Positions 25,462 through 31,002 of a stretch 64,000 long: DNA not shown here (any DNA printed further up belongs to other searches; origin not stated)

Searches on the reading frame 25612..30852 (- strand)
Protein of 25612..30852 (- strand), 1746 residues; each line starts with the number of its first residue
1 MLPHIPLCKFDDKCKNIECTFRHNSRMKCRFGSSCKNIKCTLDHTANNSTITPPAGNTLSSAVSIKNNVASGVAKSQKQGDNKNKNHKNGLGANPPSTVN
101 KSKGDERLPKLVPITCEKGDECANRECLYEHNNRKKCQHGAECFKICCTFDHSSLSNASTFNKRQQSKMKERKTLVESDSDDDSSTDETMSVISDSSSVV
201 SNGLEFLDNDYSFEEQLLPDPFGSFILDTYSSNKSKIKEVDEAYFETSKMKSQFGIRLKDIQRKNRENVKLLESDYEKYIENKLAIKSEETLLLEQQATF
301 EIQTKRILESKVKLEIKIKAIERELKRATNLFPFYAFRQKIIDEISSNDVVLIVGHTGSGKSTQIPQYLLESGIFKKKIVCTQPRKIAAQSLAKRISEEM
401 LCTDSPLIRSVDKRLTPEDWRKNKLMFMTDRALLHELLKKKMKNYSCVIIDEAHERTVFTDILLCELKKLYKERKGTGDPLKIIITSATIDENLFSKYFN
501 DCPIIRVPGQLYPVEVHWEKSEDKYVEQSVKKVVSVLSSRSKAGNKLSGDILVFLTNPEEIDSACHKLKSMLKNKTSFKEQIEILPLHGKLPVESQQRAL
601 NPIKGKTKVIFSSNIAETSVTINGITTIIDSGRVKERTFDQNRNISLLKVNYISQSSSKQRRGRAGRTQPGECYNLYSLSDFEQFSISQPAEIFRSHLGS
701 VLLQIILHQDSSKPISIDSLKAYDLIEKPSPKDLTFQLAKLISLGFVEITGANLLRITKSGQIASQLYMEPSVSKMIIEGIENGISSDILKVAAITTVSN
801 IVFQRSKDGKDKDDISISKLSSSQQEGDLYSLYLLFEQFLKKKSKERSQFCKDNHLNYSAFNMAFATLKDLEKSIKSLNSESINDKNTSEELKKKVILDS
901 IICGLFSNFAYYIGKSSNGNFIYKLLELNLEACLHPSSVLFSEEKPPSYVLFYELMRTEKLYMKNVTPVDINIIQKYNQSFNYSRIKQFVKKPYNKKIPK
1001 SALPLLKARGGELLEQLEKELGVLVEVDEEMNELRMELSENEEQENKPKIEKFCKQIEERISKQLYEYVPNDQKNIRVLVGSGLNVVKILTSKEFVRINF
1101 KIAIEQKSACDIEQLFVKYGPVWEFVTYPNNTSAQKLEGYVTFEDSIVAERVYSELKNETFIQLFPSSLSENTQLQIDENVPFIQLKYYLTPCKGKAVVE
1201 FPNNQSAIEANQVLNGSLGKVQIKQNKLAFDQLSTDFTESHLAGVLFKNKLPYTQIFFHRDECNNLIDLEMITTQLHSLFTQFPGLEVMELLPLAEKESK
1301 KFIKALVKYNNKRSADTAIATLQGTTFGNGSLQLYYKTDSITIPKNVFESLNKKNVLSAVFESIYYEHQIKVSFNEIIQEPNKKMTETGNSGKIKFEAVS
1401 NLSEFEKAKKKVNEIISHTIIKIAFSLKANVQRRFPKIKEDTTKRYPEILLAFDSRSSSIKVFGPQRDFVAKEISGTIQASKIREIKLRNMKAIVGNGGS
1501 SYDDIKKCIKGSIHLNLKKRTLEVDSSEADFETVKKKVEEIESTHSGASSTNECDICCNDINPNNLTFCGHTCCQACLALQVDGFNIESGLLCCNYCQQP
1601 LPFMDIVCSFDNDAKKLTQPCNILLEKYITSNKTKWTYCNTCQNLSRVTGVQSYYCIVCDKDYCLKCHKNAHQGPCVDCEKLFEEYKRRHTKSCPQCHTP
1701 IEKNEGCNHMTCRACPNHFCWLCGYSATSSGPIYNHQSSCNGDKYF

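Call 8: search_protein_families(library=pfam, proteins=[window:25612-30852:-], max_evalue=0.01)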
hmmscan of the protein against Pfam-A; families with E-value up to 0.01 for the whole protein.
window:25612-30852:- (1746 aa): 13 families
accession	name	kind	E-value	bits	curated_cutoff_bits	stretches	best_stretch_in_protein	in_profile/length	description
PF07717.22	OB_NTP_bind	-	9.9e-17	61.3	29.5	1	899-970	3-72/83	Oligonucleotide/oligosaccharide-binding (OB)-fold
PF00076.28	RRM_1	-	1.3e-15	57.4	20.7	2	1111-1161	14-64/70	RNA recognition motif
PF00271.37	Helicase_C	-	1.2e-12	48.4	23.5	1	547-668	14-109/110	Helicase conserved C-terminal domain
PF00270.35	DEAD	-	3.6e-11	43.5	26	1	338-493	4-163/167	DEAD/DEAH box helicase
PF22191.2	IBR_1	-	8.1e-10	38.9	27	1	1690-1724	2-36/47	IBR domain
PF22605.2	IBR_2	-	7.2e-07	29.7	27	1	1690-1724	4-40/49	IBR domain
PF01485.27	IBR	-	3.7e-06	27.3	24.3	2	1688-1726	15-58/65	IBR domain, a half RING-finger domain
PF21010.2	HA2_C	-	7.7e-06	26.8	21.3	1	770-829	1-74/77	Helicase associated domain (HA2), ratchet-like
PF13401.12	AAA_22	-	0.00019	22.2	27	1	348-473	5-110/130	AAA domain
PF13245.12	AAA_19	-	0.00036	21.2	25.1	1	339-458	2-104/134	AAA domain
PF04851.21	ResIII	-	0.00064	20.1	22.5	1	342-455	16-136/164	Type III restriction enzyme, res subunit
PF09848.15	SLFN-g3_helicase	-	0.001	18.8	24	1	349-455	2-90/354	Schlafen group 3, DNA/RNA helicase domain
PF13555.12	AAA_29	-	0.0057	16.8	27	0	336-365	11-39/61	P-loop containing region of AAA domain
